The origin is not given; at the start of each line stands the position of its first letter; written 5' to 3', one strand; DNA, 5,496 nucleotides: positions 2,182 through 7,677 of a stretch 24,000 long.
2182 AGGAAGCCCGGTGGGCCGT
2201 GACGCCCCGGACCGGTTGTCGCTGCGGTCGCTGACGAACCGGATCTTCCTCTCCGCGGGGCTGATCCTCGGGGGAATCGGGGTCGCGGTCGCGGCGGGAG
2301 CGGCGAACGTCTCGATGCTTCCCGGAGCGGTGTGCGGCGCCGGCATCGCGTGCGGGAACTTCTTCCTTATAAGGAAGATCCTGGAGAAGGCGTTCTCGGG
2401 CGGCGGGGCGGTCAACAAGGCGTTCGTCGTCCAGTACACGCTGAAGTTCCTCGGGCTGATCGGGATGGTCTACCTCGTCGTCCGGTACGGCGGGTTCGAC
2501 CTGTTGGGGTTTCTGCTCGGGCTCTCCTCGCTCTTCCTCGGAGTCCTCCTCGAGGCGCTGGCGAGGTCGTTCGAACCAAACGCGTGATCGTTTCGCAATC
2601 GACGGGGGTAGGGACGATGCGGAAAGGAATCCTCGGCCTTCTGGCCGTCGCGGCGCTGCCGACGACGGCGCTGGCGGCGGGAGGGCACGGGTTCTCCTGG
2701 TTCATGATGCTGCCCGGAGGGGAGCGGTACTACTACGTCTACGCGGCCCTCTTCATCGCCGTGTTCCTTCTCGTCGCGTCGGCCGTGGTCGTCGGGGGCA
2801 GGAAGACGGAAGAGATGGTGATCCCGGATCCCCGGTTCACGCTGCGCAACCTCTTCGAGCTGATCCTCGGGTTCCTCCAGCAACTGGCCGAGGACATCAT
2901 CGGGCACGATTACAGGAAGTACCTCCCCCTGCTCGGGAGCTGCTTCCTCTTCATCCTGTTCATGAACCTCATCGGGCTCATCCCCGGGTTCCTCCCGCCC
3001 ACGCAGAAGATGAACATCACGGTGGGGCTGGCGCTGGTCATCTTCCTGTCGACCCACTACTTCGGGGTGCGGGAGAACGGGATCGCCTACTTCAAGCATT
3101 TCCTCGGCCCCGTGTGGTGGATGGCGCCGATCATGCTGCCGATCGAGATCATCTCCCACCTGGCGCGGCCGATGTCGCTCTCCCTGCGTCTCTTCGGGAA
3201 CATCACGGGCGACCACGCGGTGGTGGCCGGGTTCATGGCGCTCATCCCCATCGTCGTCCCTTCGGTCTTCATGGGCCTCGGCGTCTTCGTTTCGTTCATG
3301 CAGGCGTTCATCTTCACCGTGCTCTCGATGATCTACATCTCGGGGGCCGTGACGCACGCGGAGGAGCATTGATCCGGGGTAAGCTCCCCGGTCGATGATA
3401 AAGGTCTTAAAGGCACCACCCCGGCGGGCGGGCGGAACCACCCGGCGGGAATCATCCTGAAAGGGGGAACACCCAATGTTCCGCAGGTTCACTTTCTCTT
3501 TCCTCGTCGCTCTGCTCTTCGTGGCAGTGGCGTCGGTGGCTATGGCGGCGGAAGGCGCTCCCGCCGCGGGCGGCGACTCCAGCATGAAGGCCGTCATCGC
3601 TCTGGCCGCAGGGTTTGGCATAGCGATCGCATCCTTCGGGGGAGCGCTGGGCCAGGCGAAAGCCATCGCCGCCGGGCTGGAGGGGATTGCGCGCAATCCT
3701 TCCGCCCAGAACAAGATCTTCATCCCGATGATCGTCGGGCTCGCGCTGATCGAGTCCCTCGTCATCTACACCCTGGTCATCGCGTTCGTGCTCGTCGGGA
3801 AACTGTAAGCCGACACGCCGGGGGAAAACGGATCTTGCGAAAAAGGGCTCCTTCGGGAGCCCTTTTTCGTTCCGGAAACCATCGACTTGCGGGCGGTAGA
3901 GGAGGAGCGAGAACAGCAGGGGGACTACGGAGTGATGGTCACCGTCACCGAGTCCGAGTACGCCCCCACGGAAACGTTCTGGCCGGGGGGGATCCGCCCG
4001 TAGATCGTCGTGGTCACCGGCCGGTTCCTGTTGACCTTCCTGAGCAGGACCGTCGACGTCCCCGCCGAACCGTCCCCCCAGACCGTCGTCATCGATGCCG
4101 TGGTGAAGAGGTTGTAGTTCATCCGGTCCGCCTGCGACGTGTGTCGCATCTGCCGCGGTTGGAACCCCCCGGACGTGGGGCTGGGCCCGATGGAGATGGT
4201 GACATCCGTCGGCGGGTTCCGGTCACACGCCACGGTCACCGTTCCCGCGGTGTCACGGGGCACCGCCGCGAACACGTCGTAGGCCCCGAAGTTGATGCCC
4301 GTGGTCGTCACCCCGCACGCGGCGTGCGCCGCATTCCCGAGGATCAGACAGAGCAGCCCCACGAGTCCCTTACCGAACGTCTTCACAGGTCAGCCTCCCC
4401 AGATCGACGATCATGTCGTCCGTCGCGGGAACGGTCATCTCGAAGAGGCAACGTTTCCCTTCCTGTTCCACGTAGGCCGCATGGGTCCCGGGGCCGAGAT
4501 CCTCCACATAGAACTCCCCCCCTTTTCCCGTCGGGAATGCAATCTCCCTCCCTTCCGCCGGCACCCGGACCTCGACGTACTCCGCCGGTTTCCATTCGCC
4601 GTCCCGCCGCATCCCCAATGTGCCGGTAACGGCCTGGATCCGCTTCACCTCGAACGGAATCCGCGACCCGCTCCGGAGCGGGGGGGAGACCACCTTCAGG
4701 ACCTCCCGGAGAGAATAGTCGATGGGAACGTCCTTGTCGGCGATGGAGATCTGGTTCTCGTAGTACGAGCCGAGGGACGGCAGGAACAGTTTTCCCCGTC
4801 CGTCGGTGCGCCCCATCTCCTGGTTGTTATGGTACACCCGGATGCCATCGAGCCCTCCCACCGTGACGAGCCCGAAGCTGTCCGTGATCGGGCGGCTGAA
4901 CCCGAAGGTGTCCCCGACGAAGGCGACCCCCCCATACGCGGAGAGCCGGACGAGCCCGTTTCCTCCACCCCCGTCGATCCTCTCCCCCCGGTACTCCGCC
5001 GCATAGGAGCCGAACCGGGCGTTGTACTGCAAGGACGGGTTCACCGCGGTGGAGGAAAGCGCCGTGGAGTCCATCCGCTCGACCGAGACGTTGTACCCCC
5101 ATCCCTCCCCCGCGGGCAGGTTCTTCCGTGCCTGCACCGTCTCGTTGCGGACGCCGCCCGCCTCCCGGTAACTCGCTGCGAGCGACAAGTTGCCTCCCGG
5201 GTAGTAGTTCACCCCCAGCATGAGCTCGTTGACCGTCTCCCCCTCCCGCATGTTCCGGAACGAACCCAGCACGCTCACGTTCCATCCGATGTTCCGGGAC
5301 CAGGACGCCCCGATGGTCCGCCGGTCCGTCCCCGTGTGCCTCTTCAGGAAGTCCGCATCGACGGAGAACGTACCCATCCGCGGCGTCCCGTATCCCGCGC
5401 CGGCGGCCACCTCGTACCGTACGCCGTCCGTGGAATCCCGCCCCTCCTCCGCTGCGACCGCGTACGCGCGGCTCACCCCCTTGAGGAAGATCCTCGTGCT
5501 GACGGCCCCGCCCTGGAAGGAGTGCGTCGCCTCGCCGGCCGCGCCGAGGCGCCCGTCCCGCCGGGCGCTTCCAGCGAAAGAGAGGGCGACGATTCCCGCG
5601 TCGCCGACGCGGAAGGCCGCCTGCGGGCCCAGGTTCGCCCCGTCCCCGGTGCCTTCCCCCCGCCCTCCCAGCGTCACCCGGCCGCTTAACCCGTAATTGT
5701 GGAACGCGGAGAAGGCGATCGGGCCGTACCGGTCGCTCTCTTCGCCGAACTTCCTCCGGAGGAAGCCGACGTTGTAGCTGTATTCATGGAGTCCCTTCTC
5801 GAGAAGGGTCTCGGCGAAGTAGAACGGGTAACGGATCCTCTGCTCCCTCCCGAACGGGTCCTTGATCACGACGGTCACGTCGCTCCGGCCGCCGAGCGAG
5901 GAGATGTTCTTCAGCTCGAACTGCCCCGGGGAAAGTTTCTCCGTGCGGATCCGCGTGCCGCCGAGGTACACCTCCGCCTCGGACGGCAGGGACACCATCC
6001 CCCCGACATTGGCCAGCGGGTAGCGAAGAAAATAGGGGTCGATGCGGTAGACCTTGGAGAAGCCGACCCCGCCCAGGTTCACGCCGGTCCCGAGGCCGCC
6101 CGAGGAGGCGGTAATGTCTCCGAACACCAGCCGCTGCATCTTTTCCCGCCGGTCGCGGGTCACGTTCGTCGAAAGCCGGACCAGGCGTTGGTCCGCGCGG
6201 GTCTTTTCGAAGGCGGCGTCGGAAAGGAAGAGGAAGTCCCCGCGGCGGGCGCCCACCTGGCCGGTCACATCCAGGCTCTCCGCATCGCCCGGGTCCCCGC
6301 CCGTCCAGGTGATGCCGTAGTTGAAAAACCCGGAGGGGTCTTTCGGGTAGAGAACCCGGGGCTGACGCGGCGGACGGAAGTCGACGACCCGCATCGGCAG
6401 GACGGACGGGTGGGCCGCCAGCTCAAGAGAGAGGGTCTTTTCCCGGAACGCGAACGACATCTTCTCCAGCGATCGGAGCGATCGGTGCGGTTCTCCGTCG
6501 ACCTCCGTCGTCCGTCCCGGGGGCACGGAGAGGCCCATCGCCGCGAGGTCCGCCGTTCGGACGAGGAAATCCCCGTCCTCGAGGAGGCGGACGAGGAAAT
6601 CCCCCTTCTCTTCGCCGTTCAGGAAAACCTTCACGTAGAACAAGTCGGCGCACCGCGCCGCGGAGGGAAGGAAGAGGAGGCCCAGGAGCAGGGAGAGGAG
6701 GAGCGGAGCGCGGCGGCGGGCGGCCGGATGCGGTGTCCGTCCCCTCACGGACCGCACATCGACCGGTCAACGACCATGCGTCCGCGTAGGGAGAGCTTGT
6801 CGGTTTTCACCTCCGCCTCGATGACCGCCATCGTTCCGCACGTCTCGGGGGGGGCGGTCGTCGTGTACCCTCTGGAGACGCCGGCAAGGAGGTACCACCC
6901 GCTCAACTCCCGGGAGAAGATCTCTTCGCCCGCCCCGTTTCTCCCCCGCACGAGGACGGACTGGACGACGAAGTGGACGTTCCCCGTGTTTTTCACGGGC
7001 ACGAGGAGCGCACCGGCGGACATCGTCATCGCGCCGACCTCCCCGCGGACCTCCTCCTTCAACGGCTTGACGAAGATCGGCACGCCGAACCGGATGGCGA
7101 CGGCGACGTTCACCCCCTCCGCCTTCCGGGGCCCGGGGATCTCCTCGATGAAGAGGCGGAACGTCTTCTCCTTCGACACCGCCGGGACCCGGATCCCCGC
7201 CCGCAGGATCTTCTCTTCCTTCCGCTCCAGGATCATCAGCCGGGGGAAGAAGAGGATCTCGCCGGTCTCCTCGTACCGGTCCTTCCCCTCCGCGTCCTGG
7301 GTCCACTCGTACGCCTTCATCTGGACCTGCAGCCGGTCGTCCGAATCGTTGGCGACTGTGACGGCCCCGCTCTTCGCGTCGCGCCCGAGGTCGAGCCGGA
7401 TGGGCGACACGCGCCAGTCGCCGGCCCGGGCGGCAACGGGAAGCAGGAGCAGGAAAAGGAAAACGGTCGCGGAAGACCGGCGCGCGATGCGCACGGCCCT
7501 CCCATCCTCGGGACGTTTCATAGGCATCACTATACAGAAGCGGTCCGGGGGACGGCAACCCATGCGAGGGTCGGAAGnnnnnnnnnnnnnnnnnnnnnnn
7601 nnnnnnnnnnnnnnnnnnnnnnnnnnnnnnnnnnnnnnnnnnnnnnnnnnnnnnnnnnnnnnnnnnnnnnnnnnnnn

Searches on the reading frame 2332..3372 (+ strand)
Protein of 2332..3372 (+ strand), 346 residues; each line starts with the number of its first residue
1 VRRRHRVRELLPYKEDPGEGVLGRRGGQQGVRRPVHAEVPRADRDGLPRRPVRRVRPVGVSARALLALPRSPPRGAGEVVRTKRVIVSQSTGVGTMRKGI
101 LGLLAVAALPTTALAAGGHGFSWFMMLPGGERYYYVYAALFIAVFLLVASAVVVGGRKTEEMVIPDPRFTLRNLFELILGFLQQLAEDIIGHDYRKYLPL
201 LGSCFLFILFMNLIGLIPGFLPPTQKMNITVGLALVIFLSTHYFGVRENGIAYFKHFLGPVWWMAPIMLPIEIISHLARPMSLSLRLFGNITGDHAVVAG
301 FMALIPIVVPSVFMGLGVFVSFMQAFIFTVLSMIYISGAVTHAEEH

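Call 42: search_protein_families(library=pfam, proteins=[window:2332-3372:+], max_evalue=0.001)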
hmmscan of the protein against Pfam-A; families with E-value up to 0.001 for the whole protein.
window:2332-3372:+ (346 aa): 1 family
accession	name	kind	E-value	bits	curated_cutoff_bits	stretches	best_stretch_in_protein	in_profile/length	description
PF00119.25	ATP-synt_A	-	8.9e-54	183.1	33.9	1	140-337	4-217/217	ATP synthase A chain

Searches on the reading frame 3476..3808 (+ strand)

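Call 73: search_protein_families(library=pfam, proteins=[window:3476-3808:+], max_evalue=0.001)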
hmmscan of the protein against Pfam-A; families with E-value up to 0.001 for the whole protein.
window:3476-3808:+ (110 aa): 1 family
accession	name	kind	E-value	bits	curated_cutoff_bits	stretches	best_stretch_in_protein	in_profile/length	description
PF00137.26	ATP-synt_C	-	2.3e-15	57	24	1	43-106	1-60/60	ATP synthase subunit C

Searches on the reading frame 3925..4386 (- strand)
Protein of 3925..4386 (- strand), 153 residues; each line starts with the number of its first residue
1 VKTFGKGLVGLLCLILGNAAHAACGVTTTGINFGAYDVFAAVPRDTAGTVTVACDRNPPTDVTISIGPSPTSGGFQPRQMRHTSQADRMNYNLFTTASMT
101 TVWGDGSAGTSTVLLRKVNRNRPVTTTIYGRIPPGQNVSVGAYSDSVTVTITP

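Call 6: search_protein_families(library=pfam, proteins=[window:3925-4386:-], max_evalue=1)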
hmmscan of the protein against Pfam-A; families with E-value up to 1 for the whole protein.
window:3925-4386:- (153 aa): 1 family
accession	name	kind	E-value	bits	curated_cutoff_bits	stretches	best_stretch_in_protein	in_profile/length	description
PF05229.21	SCPU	-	1.1e-29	104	22.4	1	19-150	10-138/138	Spore Coat Protein U domain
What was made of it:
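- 3925..4386 (-): SCPU-type pilin gene 3, after the usher. Pfam SCPU, E=1.1e-29 (call 6)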

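Call 7: search_protein_families(library=ncbifam, proteins=[window:3925-4386:-], max_evalue=1)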
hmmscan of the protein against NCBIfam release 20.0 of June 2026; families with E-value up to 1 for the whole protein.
window:3925-4386:- (153 aa): 3 families
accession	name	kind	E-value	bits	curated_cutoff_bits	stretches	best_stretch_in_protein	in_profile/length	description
NF007152.0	PRK09586.1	equivalog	0.13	11.4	516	0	1-46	165-211/477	PTS N-acetylmuramic acid transporter subunit IIBC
NF004833.1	PRK06185.1-1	subfamily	0.14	10.9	488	1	10-41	282-311/403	FAD-dependent oxidoreductase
NF004834.1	PRK06185.1-3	subfamily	0.44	9.3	500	1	10-41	286-315/420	FAD-dependent oxidoreductase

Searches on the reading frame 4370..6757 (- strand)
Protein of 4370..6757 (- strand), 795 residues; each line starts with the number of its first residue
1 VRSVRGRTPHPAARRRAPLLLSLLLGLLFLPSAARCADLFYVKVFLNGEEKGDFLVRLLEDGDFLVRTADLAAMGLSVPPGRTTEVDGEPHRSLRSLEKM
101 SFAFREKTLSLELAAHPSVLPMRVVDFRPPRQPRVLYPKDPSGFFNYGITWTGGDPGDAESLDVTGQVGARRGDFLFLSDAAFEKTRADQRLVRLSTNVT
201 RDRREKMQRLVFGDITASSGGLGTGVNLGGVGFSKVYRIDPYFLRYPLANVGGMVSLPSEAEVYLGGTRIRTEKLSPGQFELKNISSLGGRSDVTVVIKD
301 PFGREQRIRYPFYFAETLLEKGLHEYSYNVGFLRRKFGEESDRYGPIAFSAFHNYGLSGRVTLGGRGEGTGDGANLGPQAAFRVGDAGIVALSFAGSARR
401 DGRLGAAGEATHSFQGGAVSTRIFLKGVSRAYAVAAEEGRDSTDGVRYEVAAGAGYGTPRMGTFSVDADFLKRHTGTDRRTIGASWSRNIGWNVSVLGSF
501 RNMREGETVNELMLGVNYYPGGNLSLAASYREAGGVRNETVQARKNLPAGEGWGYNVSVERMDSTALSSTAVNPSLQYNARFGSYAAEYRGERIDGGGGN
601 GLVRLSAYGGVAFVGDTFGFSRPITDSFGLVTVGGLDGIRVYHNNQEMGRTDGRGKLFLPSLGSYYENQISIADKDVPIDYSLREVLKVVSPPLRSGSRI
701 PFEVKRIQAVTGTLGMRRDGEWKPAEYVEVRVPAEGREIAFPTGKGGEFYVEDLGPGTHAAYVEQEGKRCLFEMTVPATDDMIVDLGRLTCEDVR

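Call 6: search_protein_families(library=pfam, proteins=[window:4370-6757:-], max_evalue=1)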
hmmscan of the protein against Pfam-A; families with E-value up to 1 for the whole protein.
window:4370-6757:- (795 aa): 1 family
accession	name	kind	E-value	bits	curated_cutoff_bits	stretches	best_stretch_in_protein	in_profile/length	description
PF00577.26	Usher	-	6e-21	75.3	27.1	2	166-365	4-200/549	Outer membrane usher protein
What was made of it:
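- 4370..6757 (-): Outer-membrane usher. Pfam Usher, E=6e-21 (call 6)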

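Call 7: search_protein_families(library=ncbifam, proteins=[window:4370-6757:-], max_evalue=1)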
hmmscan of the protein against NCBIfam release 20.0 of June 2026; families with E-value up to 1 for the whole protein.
window:4370-6757:- (795 aa): 11 families
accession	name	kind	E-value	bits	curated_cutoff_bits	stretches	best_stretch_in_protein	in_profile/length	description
NF011760.0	PRK15213.1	equivalog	3.2e-12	45.3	752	2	251-359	266-371/796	PefC/AfrB family outer membrane usher protein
NF011769.0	PRK15223.1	equivalog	4.7e-09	34.6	1105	2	197-365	224-389/836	fimbrial biogenesis outer membrane usher protein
NF011754.0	PRK15207.1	equivalog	1.1e-08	33.7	1271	2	184-346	229-391/842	outer membrane usher protein LpfC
NF011832.0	PRK15304.1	subfamily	1.1e-08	33.6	723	1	270-780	282-787/801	fimbrial biogenesis usher protein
NF011826.0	PRK15298.1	equivalog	2.3e-07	29.1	1422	2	270-374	305-405/848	fimbrial outer membrane usher protein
NF007337.0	PRK09828.1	equivalog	2.7e-07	29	830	2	608-721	684-789/865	outer membrane usher protein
NF011774.0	PRK15235.1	exception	2.9e-07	29.2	1191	2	206-365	217-375/814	SEF14/SEF18 fimbria usher protein SefC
NF011822.1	PRK15294.1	equivalog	4.1e-06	25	1397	2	575-689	623-741/845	fimbrial outer membrane usher protein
NF011745.0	PRK15198.1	subfamily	2.9e-05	22.2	975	2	553-676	629-742/860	outer membrane usher protein FimD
NF011763.0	PRK15217.1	subfamily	0.0061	14.8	933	0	263-335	277-349/826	fimbrial biogenesis outer membrane usher protein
NF011740.0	PRK15193.1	equivalog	0.048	11.4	995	0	264-388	313-434/877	fimbrial biogenesis usher protein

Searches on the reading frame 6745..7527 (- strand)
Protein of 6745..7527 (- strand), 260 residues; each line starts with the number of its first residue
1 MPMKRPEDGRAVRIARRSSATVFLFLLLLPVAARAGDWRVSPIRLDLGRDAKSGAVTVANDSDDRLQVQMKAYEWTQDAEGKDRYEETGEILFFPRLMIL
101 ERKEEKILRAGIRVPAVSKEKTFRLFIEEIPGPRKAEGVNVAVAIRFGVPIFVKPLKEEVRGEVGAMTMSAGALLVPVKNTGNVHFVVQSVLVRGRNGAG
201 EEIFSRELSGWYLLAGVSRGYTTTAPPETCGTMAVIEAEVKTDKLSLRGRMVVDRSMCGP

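Call 6: search_protein_families(library=pfam, proteins=[window:6745-7527:-], max_evalue=1)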
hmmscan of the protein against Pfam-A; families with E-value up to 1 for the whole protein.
window:6745-7527:- (260 aa): 1 family
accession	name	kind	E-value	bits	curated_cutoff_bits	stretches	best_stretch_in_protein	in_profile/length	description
PF00345.26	PapD_N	-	2.2e-14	54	23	1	40-155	4-122/126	Pili and flagellar-assembly chaperone, PapD N-terminal domain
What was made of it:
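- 6745..7527 (-): PapD-like periplasmic chaperone. Pfam PapD_N, E=2.2e-14 (call 6).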

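Call 7: search_protein_families(library=ncbifam, proteins=[window:6745-7527:-], max_evalue=1)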
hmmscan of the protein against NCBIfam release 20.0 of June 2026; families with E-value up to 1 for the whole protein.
window:6745-7527:- (260 aa): 2 families
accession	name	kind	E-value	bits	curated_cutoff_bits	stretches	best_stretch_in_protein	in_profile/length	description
NF011106.0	PRK14533.1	equivalog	0.023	14.6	128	1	96-143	9-56/91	co-chaperonin GroES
NF011758.0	PRK15211.1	equivalog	0.023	13.9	248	1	52-196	39-181/230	fimbrial chaperone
